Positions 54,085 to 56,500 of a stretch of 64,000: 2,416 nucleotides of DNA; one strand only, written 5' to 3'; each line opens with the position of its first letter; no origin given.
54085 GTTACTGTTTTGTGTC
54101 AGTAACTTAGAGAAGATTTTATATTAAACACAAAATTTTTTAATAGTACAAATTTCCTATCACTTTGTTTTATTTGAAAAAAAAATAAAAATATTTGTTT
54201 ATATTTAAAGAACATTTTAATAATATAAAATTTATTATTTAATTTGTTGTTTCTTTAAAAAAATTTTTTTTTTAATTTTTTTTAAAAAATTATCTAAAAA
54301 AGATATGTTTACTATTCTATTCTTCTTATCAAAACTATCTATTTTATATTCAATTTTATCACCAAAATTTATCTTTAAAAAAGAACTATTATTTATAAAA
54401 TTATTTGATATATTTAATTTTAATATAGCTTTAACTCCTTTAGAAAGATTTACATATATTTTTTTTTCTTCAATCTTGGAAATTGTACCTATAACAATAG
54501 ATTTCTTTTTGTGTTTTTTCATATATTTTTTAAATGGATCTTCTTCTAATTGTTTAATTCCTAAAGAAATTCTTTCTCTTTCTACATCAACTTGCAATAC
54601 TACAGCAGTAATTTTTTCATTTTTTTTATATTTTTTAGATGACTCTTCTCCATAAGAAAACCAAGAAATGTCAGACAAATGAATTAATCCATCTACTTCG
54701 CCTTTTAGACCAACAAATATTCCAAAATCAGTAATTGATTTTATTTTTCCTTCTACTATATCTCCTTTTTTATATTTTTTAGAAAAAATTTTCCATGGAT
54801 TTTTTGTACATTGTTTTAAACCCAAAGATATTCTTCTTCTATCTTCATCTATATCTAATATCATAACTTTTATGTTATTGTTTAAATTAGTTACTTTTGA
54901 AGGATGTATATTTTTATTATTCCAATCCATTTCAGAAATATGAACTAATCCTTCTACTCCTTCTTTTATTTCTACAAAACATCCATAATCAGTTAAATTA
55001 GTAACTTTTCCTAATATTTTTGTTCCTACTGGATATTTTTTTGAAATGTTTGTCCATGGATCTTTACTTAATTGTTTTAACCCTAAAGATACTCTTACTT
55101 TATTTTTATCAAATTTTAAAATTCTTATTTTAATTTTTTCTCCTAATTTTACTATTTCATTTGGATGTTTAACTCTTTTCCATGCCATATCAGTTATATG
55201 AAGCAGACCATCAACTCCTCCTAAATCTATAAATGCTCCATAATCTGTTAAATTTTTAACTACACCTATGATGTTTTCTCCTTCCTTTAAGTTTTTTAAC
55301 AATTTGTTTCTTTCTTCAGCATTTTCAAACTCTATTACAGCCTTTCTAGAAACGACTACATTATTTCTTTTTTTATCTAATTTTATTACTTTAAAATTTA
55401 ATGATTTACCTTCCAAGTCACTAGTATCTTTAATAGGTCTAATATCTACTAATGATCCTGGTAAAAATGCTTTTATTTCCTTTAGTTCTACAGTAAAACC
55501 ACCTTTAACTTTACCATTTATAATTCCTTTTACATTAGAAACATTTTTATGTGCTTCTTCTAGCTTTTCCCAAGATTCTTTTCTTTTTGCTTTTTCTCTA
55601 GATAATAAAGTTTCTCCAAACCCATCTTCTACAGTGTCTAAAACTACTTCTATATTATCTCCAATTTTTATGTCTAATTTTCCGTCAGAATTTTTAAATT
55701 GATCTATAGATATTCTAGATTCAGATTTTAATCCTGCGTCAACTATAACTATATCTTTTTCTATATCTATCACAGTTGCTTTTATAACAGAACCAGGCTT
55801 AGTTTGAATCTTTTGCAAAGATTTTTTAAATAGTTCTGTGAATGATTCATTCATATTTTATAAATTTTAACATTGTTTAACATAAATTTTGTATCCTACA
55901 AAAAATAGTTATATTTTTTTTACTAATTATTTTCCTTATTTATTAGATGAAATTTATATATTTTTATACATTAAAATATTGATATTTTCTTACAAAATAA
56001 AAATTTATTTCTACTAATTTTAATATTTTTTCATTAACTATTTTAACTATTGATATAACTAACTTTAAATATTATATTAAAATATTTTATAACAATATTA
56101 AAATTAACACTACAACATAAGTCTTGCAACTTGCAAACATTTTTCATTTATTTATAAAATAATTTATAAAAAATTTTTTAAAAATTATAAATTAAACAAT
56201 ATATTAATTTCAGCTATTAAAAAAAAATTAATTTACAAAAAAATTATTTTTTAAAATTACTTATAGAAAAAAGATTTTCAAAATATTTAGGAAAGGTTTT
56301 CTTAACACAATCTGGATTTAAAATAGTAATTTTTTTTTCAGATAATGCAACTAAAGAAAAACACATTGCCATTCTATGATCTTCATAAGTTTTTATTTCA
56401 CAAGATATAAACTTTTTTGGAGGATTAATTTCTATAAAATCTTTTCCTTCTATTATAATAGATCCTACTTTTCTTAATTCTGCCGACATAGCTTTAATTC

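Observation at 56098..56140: Gene fossil preserved by its internal promoter: the only trace of cmk is the rpsA promoter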

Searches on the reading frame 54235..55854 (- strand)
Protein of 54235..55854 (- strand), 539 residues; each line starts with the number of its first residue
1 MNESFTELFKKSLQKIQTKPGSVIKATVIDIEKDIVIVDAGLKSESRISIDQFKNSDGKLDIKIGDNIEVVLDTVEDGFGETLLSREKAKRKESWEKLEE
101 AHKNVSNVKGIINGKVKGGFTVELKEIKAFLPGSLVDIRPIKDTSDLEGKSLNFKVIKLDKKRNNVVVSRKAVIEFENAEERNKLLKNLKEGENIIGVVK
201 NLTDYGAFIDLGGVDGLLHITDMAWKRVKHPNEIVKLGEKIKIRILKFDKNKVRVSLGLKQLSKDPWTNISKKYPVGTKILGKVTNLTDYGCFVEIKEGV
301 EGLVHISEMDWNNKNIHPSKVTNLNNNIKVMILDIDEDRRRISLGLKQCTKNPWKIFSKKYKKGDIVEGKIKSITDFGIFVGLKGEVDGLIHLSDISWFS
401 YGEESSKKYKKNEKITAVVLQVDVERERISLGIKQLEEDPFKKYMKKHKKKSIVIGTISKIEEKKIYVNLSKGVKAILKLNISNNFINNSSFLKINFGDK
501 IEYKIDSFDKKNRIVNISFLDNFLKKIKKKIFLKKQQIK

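Call 25: find_related_loci(query=window:54235-55854:-, collection=genome_contigs, flank=2500)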
Query window:54235-55854:- (539 aa) in genome_contigs; peptide patterns used: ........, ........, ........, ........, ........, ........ (x = any residue, [..] = any of these).
600 stretches matched a pattern (row limit reached: there are more); 581 encode a relative of the query (tblastn E <= 1e-3); the best 80 are kept; 80 distinct loci.
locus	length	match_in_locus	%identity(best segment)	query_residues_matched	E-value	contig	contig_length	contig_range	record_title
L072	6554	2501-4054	64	1-518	0e+0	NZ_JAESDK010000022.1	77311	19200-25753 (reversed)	Alteromonas lipotrueiana strain PS_109 NODE_22_length_77311_cov_408.864037, whole genome shotgun sequence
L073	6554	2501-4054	64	1-518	0e+0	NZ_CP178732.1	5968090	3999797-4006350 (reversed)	Sodalis sp. RH21 chromosome, complete genome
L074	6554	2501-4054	63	1-518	0e+0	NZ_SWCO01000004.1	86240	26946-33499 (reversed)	Alteromonas portus strain HB161718 Contig_4, whole genome shotgun sequence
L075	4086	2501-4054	64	1-518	0e+0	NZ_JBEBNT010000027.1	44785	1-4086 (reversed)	MAG: Providencia sp. isolate T1.bin.162 NODE_1668_length_44785_cov_258.412363, whole genome shotgun sequence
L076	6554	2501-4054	63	1-518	0e+0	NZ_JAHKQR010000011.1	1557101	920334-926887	Aestuariibacter sp. A3R04 A3R04_A3R04, whole genome shotgun sequence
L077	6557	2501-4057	63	1-519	0e+0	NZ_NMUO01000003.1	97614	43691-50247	Zobellella denitrificans strain ZD1 NODE_3, whole genome shotgun sequence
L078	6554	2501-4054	64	1-518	0e+0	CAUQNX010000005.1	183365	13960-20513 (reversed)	MAG TPA_asm: uncultured Moellerella sp. isolate ERR9968724_bin.2_MetaWRAP_v1.3_MAG genome assembly, contig: ERZ21615822.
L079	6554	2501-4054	63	1-518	0e+0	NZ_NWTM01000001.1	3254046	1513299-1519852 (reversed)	Pectobacterium zantedeschiae strain 9M scaffold_01, whole genome shotgun sequence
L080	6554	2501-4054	62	1-518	0e+0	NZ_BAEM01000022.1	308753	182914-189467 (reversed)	Paraglaciecola chathamensis S18K6, whole genome shotgun sequence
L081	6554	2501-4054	63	1-518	0e+0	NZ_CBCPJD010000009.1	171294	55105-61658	Morganella psychrotolerans strain MIP2488 isolate MIP2488 5.4, whole genome shotgun sequence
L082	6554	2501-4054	63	1-518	0e+0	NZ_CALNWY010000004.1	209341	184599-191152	Mixta sp. Marseille-Q2659, whole genome shotgun sequence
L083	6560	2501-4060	62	1-519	0e+0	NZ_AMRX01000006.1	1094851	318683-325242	Gayadomonas joobiniege G7 G7_contig6, whole genome shotgun sequence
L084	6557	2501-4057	62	1-519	0e+0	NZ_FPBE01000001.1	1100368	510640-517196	Idiomarina abyssalis strain KMM 227, whole genome shotgun sequence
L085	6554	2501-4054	64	1-518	0e+0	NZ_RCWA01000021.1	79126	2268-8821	Photorhabdus heterorhabditis strain SF41 scaffold_0021, whole genome shotgun sequence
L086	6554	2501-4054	63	1-518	0e+0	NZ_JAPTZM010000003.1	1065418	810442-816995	Atlantibacter subterraneus strain FRCl NG-17308_subterranea_lib283092_6123_2_1_contig_3, whole genome shotgun sequence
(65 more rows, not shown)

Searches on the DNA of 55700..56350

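Call 51: search_rna_families(source=window, start=55700, end=56350, threshold=evalue, max_evalue=10, show_alignments=2)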
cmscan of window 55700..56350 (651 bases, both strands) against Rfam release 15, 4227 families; matches with E-value up to 10: 2.
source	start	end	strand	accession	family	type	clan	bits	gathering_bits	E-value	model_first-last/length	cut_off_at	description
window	55802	55831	+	RF01379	CRISPR-DR66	Gene; CRISPR;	CL00014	15.8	45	8.6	1-37/37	no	CRISPR RNA direct repeat element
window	55717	55815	+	RF00010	RNaseP_bact_a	Gene; ribozyme;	CL00002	7.2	100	6.8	1-367/367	no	Bacterial RNase P class A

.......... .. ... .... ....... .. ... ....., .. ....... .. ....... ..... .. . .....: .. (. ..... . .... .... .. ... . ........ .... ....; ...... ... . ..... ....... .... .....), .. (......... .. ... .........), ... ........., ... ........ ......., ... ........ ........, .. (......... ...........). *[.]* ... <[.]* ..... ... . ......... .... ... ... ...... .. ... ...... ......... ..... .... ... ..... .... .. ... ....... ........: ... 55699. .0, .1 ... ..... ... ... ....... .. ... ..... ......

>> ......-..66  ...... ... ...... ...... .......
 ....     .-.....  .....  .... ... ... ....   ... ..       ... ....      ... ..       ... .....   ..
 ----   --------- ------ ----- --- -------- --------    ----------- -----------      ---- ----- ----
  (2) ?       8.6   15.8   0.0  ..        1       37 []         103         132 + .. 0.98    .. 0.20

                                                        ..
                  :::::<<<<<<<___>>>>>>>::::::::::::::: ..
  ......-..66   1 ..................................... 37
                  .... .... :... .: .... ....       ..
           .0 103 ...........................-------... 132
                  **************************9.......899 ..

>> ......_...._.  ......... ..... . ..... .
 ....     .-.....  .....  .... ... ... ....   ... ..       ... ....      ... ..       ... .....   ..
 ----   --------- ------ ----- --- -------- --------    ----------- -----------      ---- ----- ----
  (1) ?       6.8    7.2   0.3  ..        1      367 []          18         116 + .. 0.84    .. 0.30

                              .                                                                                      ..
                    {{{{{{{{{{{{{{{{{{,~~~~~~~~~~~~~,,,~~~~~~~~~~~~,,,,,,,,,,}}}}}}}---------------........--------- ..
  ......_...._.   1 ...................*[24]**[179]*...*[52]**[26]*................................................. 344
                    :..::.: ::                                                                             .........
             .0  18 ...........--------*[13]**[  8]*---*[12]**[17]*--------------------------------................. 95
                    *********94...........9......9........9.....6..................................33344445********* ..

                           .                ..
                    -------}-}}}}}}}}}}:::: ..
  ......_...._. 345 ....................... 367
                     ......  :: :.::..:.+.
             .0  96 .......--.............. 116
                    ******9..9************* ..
